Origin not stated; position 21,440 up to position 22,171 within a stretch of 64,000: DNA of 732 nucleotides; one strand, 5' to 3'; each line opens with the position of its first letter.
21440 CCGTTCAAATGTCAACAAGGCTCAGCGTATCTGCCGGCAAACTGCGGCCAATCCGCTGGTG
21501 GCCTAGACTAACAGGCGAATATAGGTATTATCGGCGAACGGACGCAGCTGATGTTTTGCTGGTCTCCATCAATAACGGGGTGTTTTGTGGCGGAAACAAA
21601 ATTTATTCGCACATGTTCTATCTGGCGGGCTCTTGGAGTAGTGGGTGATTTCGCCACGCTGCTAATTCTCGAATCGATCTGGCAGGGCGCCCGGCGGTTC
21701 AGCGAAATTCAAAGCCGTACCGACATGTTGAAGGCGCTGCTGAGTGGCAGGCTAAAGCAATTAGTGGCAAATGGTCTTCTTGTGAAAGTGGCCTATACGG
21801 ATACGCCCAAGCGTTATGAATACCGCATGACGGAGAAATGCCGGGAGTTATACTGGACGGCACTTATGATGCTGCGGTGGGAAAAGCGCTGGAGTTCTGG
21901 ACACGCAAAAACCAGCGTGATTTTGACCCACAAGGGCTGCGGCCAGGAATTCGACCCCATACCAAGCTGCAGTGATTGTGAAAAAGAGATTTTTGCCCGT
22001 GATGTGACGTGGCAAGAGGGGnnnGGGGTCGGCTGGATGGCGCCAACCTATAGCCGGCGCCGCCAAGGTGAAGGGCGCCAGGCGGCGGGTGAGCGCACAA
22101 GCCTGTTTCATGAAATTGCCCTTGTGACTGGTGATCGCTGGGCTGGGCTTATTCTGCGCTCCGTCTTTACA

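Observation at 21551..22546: Single-chain tandem HxlR regulator with a repeated H-x2-C-x9-C-x2-C tail, a natural candidate reader of the asymmetric motif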

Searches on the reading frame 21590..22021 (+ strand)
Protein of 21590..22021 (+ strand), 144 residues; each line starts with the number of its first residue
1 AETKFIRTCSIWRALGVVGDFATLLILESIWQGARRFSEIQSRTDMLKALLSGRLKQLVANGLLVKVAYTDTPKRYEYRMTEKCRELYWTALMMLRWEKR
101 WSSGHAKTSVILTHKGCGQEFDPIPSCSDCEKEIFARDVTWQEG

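Call 41: search_solved_structures(query=window:21590-22021:+, max_evalue=1, show_alignments=5)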
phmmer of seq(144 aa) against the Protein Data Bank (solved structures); distinct sequences matched with E-value up to 1: 29.
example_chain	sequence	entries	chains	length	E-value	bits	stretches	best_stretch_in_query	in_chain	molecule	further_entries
2f2e_A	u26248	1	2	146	4.6e-13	52.4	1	8-120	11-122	PA1607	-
4gcv_A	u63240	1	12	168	1.5e-11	47.5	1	8-114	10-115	Putative transcription protein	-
1z7u_A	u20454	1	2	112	1.1e-06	31.8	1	9-104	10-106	hypothetical protein EF0647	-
2hzt_A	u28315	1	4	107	7.6e-06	29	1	14-98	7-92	Putative HTH-type transcriptional regulator ytcD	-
5hs7_A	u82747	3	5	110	4.1e-05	26.6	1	14-99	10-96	HTH-type transcriptional regulator YodB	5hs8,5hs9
4a5m_A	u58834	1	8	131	4.9e-05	26.4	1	9-98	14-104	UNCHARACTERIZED HTH-TYPE TRANSCRIPTIONAL REGULATOR YYBR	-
9wvg_C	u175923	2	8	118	0.00012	25.1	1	25-106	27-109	Uncharacterized HTH-type transcriptional regulator YdzF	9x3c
4a5n_A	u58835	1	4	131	0.00015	24.8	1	17-98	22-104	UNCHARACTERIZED HTH-TYPE TRANSCRIPTIONAL REGULATOR YYBR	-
7kd3_A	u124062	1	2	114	0.00023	24.2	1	8-87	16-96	Putative transcriptional regulator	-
7bze_A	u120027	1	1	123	0.0013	21.8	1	9-100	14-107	HTH-type transcriptional activator HxlR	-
7bzd_A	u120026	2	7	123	0.0019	21.2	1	9-100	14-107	HTH-type transcriptional activator HxlR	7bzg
2fsw_A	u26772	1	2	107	0.0027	20.7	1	8-82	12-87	PG_0823 protein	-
1yyv_A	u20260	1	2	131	0.0072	19.3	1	15-84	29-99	putative transcriptional regulator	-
3df8_A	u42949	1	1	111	0.43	13.6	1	15-83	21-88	possible HxlR family transcriptional factor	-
7phd_A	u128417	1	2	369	0.56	13.2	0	17-66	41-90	Carminomycin 4-O-methyltransferase DnrK,Methyltransferase domain-containing protein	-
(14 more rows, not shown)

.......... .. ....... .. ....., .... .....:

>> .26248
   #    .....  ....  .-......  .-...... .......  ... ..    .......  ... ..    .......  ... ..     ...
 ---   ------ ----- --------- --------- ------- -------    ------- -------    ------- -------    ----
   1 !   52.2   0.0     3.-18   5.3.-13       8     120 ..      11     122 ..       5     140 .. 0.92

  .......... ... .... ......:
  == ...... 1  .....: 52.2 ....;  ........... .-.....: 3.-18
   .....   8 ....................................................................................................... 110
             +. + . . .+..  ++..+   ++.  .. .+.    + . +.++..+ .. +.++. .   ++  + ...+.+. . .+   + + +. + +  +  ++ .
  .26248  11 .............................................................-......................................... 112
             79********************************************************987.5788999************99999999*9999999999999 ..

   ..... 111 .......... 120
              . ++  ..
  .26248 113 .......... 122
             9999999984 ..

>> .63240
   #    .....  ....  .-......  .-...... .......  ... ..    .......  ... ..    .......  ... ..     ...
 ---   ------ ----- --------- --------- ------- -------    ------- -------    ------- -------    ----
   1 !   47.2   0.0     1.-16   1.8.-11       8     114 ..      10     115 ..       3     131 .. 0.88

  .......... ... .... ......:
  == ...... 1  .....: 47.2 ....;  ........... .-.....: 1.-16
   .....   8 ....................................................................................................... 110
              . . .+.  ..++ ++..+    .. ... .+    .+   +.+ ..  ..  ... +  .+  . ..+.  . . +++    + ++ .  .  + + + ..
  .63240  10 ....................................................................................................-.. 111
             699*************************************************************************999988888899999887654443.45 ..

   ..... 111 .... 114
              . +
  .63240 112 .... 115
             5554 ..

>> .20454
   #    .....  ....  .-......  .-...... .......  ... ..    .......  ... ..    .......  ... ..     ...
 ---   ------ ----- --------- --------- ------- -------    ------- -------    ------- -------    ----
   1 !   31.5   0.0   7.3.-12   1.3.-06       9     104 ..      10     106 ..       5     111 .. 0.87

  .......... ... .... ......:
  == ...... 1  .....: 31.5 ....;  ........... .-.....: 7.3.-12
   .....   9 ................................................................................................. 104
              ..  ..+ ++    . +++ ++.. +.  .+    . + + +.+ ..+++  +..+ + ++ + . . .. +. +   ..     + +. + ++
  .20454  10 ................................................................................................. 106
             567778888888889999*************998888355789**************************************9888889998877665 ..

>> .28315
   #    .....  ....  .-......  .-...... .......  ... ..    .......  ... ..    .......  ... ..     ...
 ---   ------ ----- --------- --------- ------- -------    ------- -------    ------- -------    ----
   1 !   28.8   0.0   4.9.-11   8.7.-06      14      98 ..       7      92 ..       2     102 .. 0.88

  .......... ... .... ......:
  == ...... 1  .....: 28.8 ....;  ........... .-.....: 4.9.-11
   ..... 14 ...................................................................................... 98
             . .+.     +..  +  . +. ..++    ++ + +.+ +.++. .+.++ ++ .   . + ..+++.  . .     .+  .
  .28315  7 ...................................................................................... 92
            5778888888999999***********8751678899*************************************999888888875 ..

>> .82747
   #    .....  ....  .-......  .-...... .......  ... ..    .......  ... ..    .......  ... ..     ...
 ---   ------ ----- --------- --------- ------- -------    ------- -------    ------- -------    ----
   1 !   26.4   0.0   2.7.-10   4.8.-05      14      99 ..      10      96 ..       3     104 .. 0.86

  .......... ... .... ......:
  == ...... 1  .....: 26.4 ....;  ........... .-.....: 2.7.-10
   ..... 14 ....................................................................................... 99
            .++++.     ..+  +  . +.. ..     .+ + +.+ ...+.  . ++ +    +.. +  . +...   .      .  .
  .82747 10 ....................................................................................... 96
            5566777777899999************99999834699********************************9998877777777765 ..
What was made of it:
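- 21614..21898 (+): Module 1 winged helix-turn-helix (res 22-116), carrying the N-terminal Cys C22 in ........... C22 aligns with the N-terminal Cys of PA1607 and PA1374, and the HypR alignment starts at its residue 14 (call 41).
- On HxlR/DUF24 (Pfam PF01638): C22 aligns with the Cys of PA1607 and PA1374, and the HypR alignment starts at its residue 14 (call 41).
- Closest known: PA1607. Same: They have the same N-terminal Cys (call 41).
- Checked: C22 aligns with the N-terminal Cys of PA1607 and PA1374, and the alignment to HypR starts at its residue 14 (call 41).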
